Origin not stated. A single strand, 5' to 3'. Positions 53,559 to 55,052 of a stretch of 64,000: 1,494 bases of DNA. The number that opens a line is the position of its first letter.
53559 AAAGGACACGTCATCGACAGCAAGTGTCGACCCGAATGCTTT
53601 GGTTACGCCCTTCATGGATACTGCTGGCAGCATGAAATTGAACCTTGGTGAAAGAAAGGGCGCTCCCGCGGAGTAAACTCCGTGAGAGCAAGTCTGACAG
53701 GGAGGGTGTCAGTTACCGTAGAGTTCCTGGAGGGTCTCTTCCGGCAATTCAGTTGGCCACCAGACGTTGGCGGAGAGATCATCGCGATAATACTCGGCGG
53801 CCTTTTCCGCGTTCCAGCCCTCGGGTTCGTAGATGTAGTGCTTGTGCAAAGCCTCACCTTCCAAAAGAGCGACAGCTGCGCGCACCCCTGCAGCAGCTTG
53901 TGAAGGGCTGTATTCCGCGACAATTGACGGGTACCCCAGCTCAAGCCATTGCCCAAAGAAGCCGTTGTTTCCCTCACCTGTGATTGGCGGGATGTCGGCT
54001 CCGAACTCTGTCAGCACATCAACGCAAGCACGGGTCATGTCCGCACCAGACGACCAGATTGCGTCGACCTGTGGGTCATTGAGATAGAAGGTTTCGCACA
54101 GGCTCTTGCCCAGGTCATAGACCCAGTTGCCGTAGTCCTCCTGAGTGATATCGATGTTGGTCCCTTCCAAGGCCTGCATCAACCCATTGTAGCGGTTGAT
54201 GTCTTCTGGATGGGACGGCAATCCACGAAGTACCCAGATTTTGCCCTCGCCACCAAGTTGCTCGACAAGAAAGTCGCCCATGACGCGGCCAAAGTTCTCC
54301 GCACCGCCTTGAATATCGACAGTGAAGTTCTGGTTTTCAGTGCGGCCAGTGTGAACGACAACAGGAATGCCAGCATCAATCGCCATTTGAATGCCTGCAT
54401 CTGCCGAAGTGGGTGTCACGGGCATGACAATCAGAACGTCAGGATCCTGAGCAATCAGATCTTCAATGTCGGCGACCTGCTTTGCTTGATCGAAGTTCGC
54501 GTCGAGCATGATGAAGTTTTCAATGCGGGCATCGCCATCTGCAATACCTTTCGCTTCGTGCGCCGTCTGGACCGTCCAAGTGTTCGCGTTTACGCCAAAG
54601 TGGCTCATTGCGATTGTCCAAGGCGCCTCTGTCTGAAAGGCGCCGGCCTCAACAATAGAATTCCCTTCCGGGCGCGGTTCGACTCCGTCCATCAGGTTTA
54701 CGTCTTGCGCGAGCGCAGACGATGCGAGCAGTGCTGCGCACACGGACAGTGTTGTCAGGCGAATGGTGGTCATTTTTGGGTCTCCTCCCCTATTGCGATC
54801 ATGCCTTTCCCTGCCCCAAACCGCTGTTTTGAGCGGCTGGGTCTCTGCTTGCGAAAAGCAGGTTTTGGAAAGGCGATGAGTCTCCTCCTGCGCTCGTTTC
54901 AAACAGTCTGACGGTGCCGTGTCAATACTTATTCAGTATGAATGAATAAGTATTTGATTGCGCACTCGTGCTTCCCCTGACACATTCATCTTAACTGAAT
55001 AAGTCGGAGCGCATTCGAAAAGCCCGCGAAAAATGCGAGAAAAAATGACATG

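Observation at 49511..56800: MsAcT-like acyltransferase embedded in a sugar-import operon with a second SGNH enzyme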

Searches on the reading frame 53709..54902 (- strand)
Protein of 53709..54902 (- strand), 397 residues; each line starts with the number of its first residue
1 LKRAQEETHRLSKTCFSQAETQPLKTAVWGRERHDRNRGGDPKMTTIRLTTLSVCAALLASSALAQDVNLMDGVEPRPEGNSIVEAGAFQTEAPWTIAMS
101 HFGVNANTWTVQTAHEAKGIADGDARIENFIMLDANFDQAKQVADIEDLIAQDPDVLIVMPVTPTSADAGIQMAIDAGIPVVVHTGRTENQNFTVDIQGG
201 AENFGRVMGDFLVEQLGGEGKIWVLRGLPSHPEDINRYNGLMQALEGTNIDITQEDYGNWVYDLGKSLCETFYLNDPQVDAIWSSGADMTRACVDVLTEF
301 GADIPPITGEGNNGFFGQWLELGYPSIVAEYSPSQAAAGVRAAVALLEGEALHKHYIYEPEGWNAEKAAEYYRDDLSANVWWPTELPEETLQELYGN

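Call 5: search_protein_families(library=pfam, proteins=[window:53709-54902:-])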
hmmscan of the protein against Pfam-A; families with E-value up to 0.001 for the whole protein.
window:53709-54902:- (397 aa): 1 family
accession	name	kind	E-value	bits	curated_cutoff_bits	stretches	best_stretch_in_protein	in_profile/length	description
PF13407.12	Peripla_BP_4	-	3.4e-40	138.7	35.1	1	106-350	9-257/258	Periplasmic binding protein domain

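Call 13: search_solved_structures(query=window:53709-54776:-, max_evalue=0.001, show_alignments=1)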
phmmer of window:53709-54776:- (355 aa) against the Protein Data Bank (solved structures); distinct sequences matched with E-value up to 0.001: 39.
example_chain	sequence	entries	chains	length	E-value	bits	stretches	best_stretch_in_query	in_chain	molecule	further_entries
4joq_A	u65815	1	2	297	6.6e-20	74.8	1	90-331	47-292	ABC ribose transporter, periplasmic solute-binding protein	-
4pe6_A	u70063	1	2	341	7.3e-15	58.2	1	55-316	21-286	Putative ABC transporter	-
4rsm_A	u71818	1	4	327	3.6e-14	56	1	85-316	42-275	Periplasmic binding protein/LacI transcriptional regulator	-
6hb0_A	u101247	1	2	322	4.9e-14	55.5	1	49-259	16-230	ABC transporter periplasmic-binding protein YtfQ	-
6hyh_A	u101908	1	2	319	5.1e-14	55.4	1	50-259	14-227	Periplasmic binding protein/LacI transcriptional regulator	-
6hbd_A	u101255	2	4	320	5.2e-14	55.4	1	49-258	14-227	ABC transporter periplasmic-binding protein YtfQ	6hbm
5hko_A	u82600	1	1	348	5.5e-14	55.4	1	81-316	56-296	ABC transporter, carbohydrate uptake transporter-2 (CUT2) family, periplasmic sugar-bindin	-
4rs3_A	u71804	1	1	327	6.9e-14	55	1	88-316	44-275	ABC transporter, carbohydrate uptake transporter-2 (CUT2) family, periplasmic sugar-bindin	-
1dbp_A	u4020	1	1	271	8.2e-13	51.5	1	82-314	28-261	D-RIBOSE-BINDING PROTEIN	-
2ioy_A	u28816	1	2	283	2e-12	50.2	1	88-309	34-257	Periplasmic sugar-binding protein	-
4yo7_A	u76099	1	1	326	3.2e-12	49.5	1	87-310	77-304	Sugar ABC transporter (Sugar-binding protein)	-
2gx6_A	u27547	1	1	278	3.2e-12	49.5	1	82-314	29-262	D-ribose-binding periplasmic protein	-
1ba2_A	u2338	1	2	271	6.8e-12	48.5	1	82-314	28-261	D-RIBOSE-BINDING PROTEIN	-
1urp_A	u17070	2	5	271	7e-12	48.4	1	82-314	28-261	D-RIBOSE-BINDING PROTEIN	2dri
1drj_A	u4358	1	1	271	9e-12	48.1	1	82-314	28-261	D-RIBOSE-BINDING PROTEIN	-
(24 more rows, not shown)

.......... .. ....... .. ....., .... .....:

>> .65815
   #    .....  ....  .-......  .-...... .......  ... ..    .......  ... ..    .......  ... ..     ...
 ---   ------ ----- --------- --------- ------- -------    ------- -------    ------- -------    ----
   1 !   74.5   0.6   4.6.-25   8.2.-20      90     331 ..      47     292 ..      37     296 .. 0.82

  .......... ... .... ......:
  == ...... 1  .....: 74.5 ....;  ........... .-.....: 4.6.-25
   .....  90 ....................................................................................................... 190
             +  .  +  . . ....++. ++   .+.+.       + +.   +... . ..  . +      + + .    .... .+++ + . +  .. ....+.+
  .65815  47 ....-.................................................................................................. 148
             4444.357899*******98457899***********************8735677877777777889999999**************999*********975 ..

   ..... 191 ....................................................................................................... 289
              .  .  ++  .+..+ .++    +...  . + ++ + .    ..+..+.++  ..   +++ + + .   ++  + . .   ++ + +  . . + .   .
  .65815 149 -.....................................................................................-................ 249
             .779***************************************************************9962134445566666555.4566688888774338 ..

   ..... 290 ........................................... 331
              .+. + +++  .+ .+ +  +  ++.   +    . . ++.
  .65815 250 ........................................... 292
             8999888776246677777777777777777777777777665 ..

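Call 30: search_protein_families(library=ncbifam, proteins=[window:53709-54776:-], max_evalue=0.00001)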
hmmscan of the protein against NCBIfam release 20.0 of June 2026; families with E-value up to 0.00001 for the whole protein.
window:53709-54776:- (355 aa): 3 families
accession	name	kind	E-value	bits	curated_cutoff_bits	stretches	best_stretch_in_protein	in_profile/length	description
NF007936.0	PRK10653.1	equivalog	2.7e-15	56.4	337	1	66-311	39-283/295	ribose ABC transporter substrate-binding protein RbsB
NF041827.1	YtfQ_transport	equivalog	3.6e-14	52.4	510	1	48-254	21-232/320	galactofuranose ABC transporter, galactofuranose-binding protein YtfQ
TIGR02634.1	xylF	equivalog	1.2e-10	41.5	389.55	1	87-252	30-200/302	D-xylose ABC transporter substrate-binding protein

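Call 66: find_homologous_proteins(query=window:53712-54773:-, max_evalue=1e-20)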
Query window:53712-54773:- (354 aa): 463 proteins with E <= 1e-20 among 7026 candidates; the best 120 are listed.
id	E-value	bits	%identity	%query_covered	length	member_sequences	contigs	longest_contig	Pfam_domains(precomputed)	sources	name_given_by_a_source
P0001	4.9e-218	741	91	100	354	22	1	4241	PF13407.13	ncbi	ncbi:MAG: substrate-binding domain-containing protein [Pseudomonadota bacterium]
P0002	1.3e-213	727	88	100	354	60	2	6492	PF13407.13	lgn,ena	-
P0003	2.8e-213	726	88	100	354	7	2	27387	PF13407.13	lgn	-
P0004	1.2e-211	720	89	99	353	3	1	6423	PF13407.13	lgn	-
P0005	3.2e-211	719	87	100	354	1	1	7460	PF13407.13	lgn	-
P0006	8.3e-211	718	88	100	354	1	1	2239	PF13407.13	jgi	jgi:ribose transport system substrate-binding protein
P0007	3.5e-209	712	88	99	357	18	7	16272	PF13407.13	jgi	jgi:ribose transport system substrate-binding protein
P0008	2.6e-208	709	86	100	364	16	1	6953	PF13407.13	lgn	-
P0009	7.4e-208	708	86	100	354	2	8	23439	PF13407.13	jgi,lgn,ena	jgi:ribose transport system substrate-binding protein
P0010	6.2e-207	705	88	94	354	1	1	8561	PF13407.13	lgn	-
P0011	8.3e-207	705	87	100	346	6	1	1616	PF13407.13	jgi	jgi:ribose transport system substrate-binding protein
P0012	9.9e-207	704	85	100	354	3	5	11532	PF13407.13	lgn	-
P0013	1.3e-206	704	88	94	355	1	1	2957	PF13407.13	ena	-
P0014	1.8e-206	703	88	94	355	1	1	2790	PF13407.13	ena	-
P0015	2.7e-206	703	88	94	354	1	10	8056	PF13407.13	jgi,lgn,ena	jgi:ribose transport system substrate-binding protein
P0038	4.4e-162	557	73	92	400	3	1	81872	PF13407.13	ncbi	-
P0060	2.4e-157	542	66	100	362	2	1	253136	PF13407.13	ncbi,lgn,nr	ncbi:monosaccharide ABC transporter substrate-binding protein, CUT2 family [Variovorax sp. YR750]|nr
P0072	8.8e-156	537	66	100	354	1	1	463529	PF00532.28,PF13407.13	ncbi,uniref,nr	ncbi:substrate-binding domain-containing protein [Oceanibium sediminis]|uniref:substrate-binding dom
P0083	4.4e-155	534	66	100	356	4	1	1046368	PF13407.13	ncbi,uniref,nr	ncbi:substrate-binding domain-containing protein [Fulvimarina sp. 2208YS6-2-32]|uniref:Substrate-bin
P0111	1.7e-153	529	66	96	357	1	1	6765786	PF00532.28,PF13407.13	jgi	jgi:ribose transport system substrate-binding protein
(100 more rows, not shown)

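Call 69: find_encoding_contigs(protein=P0060, flank=8000, max_places=2)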
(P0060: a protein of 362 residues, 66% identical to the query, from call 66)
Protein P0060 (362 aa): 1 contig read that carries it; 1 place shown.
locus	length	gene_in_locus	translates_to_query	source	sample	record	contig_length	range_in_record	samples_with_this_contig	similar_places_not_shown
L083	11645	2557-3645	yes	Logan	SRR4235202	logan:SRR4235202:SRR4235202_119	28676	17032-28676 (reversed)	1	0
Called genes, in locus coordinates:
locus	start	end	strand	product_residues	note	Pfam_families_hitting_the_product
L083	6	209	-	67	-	-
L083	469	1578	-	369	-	PF13412:HTH_24 (weak), PF00480:ROK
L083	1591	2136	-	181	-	PF13472:Lipase_GDSL_2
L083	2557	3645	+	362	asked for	PF13407:Peripla_BP_4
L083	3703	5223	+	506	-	PF00005:ABC_tran, PF13304:AAA_21 (faint), PF00005:ABC_tran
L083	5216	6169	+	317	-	PF02653:BPD_transp_2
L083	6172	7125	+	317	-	PF02653:BPD_transp_2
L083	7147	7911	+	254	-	PF00561:Abhydrolase_1, PF12146:Hydrolase_4, PF12697:Abhydrolase_6, PF00326:Peptidase_S9, PF12146:Hydrolase_4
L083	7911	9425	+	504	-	PF00370:FGGY_N, PF02782:FGGY_C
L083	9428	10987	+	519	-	PF00890:FAD_binding_2 (faint), PF01266:DAO, PF01494:FAD_binding_3 (faint), PF12831:FAD_oxidored (weak), PF16901:DAO_C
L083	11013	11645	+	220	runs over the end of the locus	PF00657:Lipase_GDSL, PF13472:Lipase_GDSL_2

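Call 70: search_protein_families(library=ncbifam, proteins=[L083:7147-7908:+, L083:7911-9422:+, L083:9428-10984:+, L083:11013-11645:+, L083:1591-2136:-], max_evalue=1e-10)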
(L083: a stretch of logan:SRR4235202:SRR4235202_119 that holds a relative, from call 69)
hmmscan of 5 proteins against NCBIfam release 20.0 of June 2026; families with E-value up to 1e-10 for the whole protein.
L083:7147-7908:+ (254 aa): 4 families
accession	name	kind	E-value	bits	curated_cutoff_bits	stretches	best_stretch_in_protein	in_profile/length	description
NF051488.1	bifunc_PcaDC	exception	1.2e-16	60.8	390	0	26-131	17-119/375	bifunctional 3-oxoadipate enol-lactonase/4-carboxymuconolactone decarboxylase PcaDC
TIGR02427.1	protocat_pcaD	equivalog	4.7e-13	49.1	255.85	0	30-131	22-120/251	3-oxoadipate enol-lactonase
NF050089.1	i_nPHAscl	equivalog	3.3e-11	42.8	300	0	19-118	17-112/288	intracellular short-chain-length polyhydroxyalkanoate depolymerase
NF011457.0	PRK14875.1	equivalog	7.5e-11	41.6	307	0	17-119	127-227/372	acetoin dehydrogenase dihydrolipoyllysine-residue acetyltransferase subunit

L083:7911-9422:+ (504 aa): 12 families
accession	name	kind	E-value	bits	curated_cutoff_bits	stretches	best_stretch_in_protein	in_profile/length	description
NF000756.0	PRK00047.1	subfamily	1.7e-229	762.3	498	1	2-503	5-498/502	glycerol kinase GlpK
TIGR01311.1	glycerol_kin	equivalog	3.4e-217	721.6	590.35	1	3-502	2-496/496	glycerol kinase GlpK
TIGR01312.1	XylB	equivalog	3.3e-63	213.9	380.25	1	6-492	2-476/481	xylulokinase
NF008187.0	PRK10939.1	equivalog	6.3e-40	137.3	528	1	1-498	3-502/521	autoinducer-2 kinase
TIGR01314.1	gntK_FGGY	equivalog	6.7e-38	130.5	648.55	1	4-479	2-472/505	gluconokinase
NF011601.0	PRK15027.1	equivalog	1.4e-27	96.2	912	1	6-479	4-458/484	xylulokinase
TIGR01315.1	5C_CHO_kinase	subfamily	2.1e-26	92.7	408.7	1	320-479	356-515/541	FGGY family pentulose kinase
TIGR02628.1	fuculo_kin_coli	equivalog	4.8e-23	81.8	470.9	1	4-473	3-458/465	L-fuculokinase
NF003154.0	PRK04123.1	equivalog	2.7e-18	66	428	1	353-469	388-504/554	ribulokinase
NF007925.0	PRK10640.1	equivalog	1.6e-16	59.8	639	1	2-450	4-434/489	rhamnulokinase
TIGR02627.1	rhamnulo_kin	equivalog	7.6e-16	57.7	527.95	0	96-289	85-271/454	rhamnulokinase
TIGR01234.1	L-ribulokinase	equivalog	2.1e-14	53.2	583.25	1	341-467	370-495/536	ribulokinase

L083:9428-10984:+ (519 aa): 7 families
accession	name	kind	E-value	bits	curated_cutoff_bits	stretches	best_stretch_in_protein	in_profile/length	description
NF008899.0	PRK12266.1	equivalog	1.9e-87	293.9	360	1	19-417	4-396/508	glycerol-3-phosphate dehydrogenase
NF009906.0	PRK13369.1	equivalog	1.3e-79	268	352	1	19-394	4-374/502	glycerol-3-phosphate dehydrogenase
NF033461.1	glycerol3P_ox_1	equivalog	8.8e-79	265.4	840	1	7-350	5-352/607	type 1 glycerol-3-phosphate oxidase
TIGR03377.1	glycerol3P_GlpA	equivalog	1.8e-55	188.5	552.8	1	23-505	1-483/530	anaerobic glycerol-3-phosphate dehydrogenase subunit GlpA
NF008313.0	PRK11101.1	equivalog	5.4e-47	160.6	425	1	20-419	7-392/548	anaerobic glycerol-3-phosphate dehydrogenase subunit A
TIGR02352.1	thiamin_ThiO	equivalog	2e-13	50.2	250.8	0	137-347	117-306/351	glycine oxidase ThiO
NF033460.1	glycerol3P_ox_II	equivalog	3.6e-11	42.8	460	0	140-353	121-323/361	type 2 glycerol-3-phosphate oxidase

L083:11013-11645:+ (211 aa): 0 families

L083:1591-2136:- (181 aa): 0 families

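Call 73: predict_structure(alignment_id=A2)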
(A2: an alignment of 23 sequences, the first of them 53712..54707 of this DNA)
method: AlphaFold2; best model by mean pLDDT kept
length: 332 residues; sequences in the alignment: 23
mean_pLDDT: 91.5   pTM: 0.87
mean pLDDT of the five models: 91.5, 90.9, 90.8, 88.4, 83.6
residues with pLDDT >= 90: 232; 70-90: 96; 50-70: 3; < 50: 1
segments of 3 or more residues with pLDDT < 50: none
pLDDT, mean of each block of 10 residues (from residue 1): 82 90 97 85 84 94 95 89 98 91 96 94 90 87 97 98 81 94 98 86 95 93 90 95 91 93 86 94 97 90 93 90 91 79
secondary structure, 60 per line:
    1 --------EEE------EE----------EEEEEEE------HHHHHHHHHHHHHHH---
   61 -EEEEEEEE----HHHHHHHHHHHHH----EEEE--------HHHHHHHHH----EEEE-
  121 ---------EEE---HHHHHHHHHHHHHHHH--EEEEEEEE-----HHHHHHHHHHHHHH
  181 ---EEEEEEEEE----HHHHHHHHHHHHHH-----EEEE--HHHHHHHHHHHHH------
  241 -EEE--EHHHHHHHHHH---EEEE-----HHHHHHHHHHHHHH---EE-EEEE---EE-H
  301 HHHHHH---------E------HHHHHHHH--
elements in order: E9-11 E30-36 H43-57 E62-69 H74-86 E91-94 H103-111 E116-119 E130-132 H136-151 E154-161 H167-180 E184-192 H197-210 E216-219 H222-234 E242-244 H248-257 E261-264 H270-283 E290-293 H300-306 H323-330

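Call 78: fold_search(model_id=the predicted structure, library=pdb)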
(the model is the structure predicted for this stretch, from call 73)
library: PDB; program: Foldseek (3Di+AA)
matches with E <= 10: 1763; with E <= 0.001: 839
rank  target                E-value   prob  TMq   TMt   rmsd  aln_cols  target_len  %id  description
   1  7e7m_A                3.3e-21  1.00  0.73  0.85   3.5       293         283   18  Crystal Structure Analysis of the Streptococcus agalactiae Ribose Binding Protein RbsB (released 2022-03-02)
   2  2ioy_A                2.0e-20  1.00  0.72  0.86   2.7       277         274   22  Crystal structure of Thermoanaerobacter tengcongensis ribose binding protein (released 2007-03-20)
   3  2gx6                  3.3e-20  1.00  0.70  0.84   2.8       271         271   21  Rational stabilization of E. coli ribose binding protein (released 2007-03-20)
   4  4rs3                  5.7e-20  1.00  0.73  0.77   2.5       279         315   22  Crystal structure of carbohydrate transporter A0QYB3 from Mycobacterium smegmatis str. MC2 155, target EFI-510969, in co (released 2014-11-19)
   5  7e7m_B                6.8e-20  1.00  0.74  0.86   2.7       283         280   18  Crystal Structure Analysis of the Streptococcus agalactiae Ribose Binding Protein RbsB (released 2022-03-02)
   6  5ocp_A                1.2e-19  1.00  0.75  0.82   2.4       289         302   24  The periplasmic binding protein component of the arabinose ABC transporter from Shewanella sp. ANA-3 bound to alpha an (released 2018-08-01)
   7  1drj                  1.3e-19  1.00  0.70  0.84   2.9       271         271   21  PROBING PROTEIN-PROTEIN INTERACTIONS: THE RIBOSE-BINDING PROTEIN IN BACTERIAL TRANSPORT AND CHEMOTAXIS (released 1995-01-26)
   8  7e7m_C                1.5e-19  1.00  0.73  0.85   3.5       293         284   18  Crystal Structure Analysis of the Streptococcus agalactiae Ribose Binding Protein RbsB (released 2022-03-02)
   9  4rsm_A                2.0e-19  1.00  0.72  0.76   2.7       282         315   22  Crystal structure of carbohydrate transporter msmeg_3599 from mycobacterium smegmatis str. mc2 155, target efi-510970, (released 2014-12-10)
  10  6hbm_A                2.6e-19  1.00  0.74  0.80   2.9       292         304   23  Crystal structure of MSMEG_1712 from Mycobacterium smegmatis in complex with alpha-L-arabinofuranose (released 2019-05-01)
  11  4yo7                  3.0e-19  1.00  0.73  0.83   2.9       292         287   22  Crystal Structure of an ABC transporter solute binding protein (IPR025997) from Bacillus halodurans C-125 (BH2323, TARGE (released 2015-03-25)
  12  6hbd_A                3.3e-19  1.00  0.73  0.79   3.0       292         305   23  Crystal structure of MSMEG_1712 from Mycobacterium smegmatis in complex with Beta-D-Galactofuranose (released 2019-05-01)
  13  1drk                  4.2e-19  1.00  0.70  0.84   2.9       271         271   21  PROBING PROTEIN-PROTEIN INTERACTIONS: THE RIBOSE-BINDING PROTEIN IN BACTERIAL TRANSPORT AND CHEMOTAXIS (released 1995-01-26)
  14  2dri                  4.5e-19  1.00  0.70  0.84   2.9       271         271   21  PROBING PROTEIN-PROTEIN INTERACTIONS: THE RIBOSE BINDING PROTEIN IN BACTERIAL TRANSPORT AND CHEMOTAXIS (released 1995-01-26)
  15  4joq_A                8.1e-19  1.00  0.70  0.77   3.5       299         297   23  Putative ribose ABC transporter, periplasmic solute-binding protein from Rhodobacter sphaeroides (released 2013-04-10)
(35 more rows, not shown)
